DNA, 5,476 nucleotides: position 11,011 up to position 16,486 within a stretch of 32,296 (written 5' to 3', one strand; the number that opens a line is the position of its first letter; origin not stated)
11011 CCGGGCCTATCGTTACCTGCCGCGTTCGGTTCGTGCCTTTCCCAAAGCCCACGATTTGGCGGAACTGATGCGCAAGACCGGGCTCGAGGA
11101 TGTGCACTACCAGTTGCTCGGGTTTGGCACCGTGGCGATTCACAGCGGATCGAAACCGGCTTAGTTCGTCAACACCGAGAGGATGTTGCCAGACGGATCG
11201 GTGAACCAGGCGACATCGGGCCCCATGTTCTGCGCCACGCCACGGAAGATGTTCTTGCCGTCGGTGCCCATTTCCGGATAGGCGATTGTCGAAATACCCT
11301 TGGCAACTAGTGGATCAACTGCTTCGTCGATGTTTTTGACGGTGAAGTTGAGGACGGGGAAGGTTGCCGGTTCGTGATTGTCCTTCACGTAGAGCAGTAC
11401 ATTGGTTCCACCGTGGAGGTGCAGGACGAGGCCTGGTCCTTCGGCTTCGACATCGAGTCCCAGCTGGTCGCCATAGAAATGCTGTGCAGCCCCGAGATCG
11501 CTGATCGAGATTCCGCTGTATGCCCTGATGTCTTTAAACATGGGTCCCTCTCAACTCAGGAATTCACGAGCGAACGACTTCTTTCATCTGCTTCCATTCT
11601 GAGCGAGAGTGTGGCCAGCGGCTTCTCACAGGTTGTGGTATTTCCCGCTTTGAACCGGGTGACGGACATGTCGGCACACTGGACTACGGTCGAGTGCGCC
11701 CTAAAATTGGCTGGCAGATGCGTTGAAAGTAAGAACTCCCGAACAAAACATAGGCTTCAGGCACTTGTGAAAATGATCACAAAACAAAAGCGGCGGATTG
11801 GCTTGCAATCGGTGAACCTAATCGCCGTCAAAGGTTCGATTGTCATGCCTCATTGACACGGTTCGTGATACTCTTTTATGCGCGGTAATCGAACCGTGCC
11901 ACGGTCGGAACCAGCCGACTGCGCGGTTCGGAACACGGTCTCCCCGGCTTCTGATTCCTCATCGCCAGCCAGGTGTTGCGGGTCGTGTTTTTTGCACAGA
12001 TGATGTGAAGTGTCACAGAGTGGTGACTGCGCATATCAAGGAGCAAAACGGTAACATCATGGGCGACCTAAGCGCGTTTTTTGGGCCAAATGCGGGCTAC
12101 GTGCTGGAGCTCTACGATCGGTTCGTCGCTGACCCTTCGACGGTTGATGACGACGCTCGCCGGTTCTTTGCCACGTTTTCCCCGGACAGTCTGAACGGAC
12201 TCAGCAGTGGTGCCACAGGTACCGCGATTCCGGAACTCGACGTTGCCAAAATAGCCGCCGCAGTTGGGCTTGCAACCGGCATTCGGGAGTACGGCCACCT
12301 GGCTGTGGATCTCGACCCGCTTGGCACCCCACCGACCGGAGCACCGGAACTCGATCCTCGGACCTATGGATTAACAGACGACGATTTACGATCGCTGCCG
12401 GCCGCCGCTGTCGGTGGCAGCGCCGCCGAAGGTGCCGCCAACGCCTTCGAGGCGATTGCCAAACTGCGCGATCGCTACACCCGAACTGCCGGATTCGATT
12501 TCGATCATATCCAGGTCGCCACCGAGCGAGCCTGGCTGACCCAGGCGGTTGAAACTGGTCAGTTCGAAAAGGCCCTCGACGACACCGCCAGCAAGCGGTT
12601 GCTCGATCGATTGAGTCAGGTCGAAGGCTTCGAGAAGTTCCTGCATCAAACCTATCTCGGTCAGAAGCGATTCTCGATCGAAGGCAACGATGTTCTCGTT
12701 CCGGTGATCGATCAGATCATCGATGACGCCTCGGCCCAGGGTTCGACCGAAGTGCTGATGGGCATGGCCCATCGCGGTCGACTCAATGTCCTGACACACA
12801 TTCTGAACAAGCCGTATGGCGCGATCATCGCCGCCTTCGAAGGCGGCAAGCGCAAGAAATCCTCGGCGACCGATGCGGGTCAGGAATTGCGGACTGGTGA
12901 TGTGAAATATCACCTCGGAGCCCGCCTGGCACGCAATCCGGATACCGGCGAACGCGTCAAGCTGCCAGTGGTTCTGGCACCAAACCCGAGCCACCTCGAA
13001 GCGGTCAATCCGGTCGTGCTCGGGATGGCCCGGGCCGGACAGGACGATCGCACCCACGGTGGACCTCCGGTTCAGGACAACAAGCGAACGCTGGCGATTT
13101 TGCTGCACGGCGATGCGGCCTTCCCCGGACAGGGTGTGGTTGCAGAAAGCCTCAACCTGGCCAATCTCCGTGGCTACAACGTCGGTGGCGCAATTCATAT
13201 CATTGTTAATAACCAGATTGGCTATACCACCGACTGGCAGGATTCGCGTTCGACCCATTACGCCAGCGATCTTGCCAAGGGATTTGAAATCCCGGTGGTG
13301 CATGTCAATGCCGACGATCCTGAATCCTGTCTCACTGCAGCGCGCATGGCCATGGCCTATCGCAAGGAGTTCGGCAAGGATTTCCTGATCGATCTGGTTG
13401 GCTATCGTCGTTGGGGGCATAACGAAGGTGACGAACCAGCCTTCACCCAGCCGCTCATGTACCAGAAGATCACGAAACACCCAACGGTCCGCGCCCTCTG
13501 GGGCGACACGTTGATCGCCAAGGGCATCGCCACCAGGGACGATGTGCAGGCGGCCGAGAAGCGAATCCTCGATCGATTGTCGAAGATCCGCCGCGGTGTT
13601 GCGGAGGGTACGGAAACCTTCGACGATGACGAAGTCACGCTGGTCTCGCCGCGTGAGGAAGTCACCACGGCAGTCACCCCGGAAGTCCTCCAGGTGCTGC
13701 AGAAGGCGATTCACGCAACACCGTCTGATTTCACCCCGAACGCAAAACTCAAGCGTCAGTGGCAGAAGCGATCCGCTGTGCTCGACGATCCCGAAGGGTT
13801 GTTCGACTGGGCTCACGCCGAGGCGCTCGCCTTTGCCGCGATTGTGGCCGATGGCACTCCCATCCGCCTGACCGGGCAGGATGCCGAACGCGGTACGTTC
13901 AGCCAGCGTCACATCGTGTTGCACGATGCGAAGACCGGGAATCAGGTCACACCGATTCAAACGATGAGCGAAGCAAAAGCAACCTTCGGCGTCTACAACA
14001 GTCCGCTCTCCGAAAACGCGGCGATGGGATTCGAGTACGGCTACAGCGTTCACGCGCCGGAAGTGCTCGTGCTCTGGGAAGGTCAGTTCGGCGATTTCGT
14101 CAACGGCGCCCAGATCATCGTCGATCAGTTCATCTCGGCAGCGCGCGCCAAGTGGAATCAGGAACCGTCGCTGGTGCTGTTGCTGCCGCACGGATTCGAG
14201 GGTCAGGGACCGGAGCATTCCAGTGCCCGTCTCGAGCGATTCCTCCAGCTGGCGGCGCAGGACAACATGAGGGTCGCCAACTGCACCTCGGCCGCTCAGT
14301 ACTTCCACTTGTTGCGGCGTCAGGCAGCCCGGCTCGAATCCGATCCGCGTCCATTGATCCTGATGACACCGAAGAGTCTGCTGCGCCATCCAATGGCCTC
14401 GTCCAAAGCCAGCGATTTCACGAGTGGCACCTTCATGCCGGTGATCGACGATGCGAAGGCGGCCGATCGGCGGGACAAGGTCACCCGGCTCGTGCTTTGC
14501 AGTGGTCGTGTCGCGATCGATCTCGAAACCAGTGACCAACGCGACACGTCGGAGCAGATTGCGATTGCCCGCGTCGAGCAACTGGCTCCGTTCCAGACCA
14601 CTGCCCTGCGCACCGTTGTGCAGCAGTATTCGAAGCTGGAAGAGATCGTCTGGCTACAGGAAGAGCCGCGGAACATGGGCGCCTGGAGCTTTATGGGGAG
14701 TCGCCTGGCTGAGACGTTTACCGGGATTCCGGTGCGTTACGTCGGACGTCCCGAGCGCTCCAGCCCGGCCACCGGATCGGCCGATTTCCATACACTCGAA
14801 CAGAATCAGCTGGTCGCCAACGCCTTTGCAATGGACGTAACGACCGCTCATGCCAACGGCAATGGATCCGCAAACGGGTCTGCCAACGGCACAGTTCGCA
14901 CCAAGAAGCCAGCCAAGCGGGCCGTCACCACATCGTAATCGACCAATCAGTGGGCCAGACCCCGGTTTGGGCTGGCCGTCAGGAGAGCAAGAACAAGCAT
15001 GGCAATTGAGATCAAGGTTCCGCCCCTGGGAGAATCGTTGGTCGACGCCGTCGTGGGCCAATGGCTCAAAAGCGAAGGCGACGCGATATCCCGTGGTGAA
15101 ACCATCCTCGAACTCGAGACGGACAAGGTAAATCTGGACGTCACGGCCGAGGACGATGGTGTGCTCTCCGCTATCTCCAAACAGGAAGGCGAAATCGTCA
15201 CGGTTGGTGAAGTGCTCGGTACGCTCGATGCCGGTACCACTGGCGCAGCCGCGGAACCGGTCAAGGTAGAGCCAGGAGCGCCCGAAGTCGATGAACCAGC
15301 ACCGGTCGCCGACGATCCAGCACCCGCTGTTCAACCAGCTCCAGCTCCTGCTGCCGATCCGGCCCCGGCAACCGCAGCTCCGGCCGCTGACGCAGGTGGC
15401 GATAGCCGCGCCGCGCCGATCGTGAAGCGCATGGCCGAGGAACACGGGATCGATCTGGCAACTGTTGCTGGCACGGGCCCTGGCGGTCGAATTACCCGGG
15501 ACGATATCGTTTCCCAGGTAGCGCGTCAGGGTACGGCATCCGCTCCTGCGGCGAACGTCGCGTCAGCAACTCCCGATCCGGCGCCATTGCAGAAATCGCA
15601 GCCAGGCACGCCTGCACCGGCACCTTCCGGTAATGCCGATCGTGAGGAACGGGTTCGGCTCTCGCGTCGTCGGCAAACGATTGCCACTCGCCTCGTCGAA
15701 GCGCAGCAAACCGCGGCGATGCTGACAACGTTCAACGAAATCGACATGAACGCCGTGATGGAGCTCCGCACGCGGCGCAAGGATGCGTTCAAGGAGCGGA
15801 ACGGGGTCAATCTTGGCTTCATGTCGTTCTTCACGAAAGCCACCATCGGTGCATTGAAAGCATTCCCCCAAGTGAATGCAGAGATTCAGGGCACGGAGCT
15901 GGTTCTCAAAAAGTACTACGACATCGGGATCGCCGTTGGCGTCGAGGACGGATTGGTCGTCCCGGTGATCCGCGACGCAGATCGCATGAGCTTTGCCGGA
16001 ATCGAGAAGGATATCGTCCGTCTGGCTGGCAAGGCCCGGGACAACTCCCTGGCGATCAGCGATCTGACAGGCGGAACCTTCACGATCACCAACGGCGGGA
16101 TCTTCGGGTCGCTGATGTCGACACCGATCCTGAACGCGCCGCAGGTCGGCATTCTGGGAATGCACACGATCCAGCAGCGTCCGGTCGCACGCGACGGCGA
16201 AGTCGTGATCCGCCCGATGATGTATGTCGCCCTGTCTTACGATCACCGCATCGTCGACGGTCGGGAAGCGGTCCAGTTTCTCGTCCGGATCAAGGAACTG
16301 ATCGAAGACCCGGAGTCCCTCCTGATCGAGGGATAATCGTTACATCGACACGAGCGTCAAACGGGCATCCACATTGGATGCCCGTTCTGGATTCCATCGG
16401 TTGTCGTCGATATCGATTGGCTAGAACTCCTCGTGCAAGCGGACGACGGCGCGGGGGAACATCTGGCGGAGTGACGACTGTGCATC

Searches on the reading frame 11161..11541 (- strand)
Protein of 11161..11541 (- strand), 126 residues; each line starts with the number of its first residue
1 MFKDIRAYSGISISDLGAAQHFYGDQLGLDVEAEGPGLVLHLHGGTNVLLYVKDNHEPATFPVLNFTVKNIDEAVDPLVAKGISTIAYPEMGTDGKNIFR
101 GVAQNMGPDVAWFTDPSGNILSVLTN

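Call 17: search_protein_families(library=pfam, proteins=[window:11161-11541:-], max_evalue=0.001)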
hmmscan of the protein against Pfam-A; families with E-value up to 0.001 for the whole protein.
window:11161-11541:- (126 aa): 1 family
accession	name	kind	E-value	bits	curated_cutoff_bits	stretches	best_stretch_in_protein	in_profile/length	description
PF00903.31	Glyoxalase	-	1.9e-07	32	20.6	1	11-121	7-119/121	Glyoxalase/Bleomycin resistance protein/Dioxygenase superfamily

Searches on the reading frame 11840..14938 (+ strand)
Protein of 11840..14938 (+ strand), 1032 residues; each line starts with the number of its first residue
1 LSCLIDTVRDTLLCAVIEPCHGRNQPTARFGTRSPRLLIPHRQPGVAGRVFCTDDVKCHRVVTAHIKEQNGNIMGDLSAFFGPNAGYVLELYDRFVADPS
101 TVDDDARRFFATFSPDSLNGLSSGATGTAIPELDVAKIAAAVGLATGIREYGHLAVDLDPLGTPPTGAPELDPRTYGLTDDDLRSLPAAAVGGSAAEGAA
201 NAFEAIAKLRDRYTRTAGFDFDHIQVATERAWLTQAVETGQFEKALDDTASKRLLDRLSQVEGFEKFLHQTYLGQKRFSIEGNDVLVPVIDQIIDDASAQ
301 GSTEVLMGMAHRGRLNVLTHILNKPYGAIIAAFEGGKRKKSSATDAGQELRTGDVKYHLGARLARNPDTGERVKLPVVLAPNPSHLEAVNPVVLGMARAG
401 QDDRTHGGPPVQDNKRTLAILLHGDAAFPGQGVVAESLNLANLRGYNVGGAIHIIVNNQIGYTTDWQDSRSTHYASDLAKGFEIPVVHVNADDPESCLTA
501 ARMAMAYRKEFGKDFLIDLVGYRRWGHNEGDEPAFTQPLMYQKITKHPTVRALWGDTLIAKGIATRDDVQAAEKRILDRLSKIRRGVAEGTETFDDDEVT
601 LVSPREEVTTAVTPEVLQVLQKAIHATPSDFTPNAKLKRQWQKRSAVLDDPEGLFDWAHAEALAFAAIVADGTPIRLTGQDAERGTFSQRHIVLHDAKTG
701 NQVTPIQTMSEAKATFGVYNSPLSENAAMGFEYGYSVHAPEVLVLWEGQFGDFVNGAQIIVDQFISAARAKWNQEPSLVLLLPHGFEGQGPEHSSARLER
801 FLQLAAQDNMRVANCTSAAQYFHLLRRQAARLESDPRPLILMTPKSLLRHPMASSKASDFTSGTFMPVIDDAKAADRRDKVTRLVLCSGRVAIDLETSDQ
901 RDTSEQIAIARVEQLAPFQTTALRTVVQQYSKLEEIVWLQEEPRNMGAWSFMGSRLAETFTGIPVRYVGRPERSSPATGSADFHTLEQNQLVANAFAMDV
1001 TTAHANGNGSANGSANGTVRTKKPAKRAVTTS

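Call 17: search_protein_families(library=pfam, proteins=[window:11840-14938:+], max_evalue=0.001)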
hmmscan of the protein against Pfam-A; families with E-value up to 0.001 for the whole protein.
window:11840-14938:+ (1032 aa): 4 families
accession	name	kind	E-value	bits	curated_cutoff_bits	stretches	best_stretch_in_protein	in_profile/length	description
PF00676.26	E1_dh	-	3.9e-55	187.4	22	1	284-578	4-282/300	Dehydrogenase E1 component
PF02779.29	Transket_pyr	-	4.3e-44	150.7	27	1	656-849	4-173/174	Transketolase, pyrimidine binding domain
PF16870.10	OxoGdeHyase_C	-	5.7e-43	146.7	27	1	855-996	2-151/151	2-oxoglutarate dehydrogenase C-terminal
PF16078.10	2-oxogl_dehyd_N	-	4.7e-06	26.5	27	1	78-115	2-39/41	2-oxoglutarate dehydrogenase N-terminus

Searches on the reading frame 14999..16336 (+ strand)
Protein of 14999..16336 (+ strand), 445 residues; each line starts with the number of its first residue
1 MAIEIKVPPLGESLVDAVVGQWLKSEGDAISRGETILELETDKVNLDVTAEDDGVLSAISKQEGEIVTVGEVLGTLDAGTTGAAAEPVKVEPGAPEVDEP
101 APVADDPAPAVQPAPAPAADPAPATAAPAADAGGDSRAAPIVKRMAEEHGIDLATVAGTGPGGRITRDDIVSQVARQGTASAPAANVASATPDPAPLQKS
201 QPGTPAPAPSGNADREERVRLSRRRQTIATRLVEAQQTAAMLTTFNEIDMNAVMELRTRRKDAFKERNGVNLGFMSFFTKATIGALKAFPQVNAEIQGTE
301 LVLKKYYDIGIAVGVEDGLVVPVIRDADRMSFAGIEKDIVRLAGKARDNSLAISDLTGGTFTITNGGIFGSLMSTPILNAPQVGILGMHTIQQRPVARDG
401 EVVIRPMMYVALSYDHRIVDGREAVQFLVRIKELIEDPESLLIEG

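Call 17: search_protein_families(library=pfam, proteins=[window:14999-16336:+], max_evalue=0.001)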
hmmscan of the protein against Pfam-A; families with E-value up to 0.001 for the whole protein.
window:14999-16336:+ (445 aa): 3 families
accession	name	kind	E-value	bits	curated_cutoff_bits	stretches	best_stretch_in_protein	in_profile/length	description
PF00198.28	2-oxoacid_dh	-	2.5e-83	279.5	23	1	215-442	3-231/232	2-oxoacid dehydrogenases acyltransferase (catalytic domain)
PF00364.28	Biotin_lipoyl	-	2e-17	63.2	22.1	1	4-75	2-72/73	Biotin-requiring enzyme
PF02817.22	E3_binding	-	2.2e-15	57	23.7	1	137-170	2-35/36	e3 binding domain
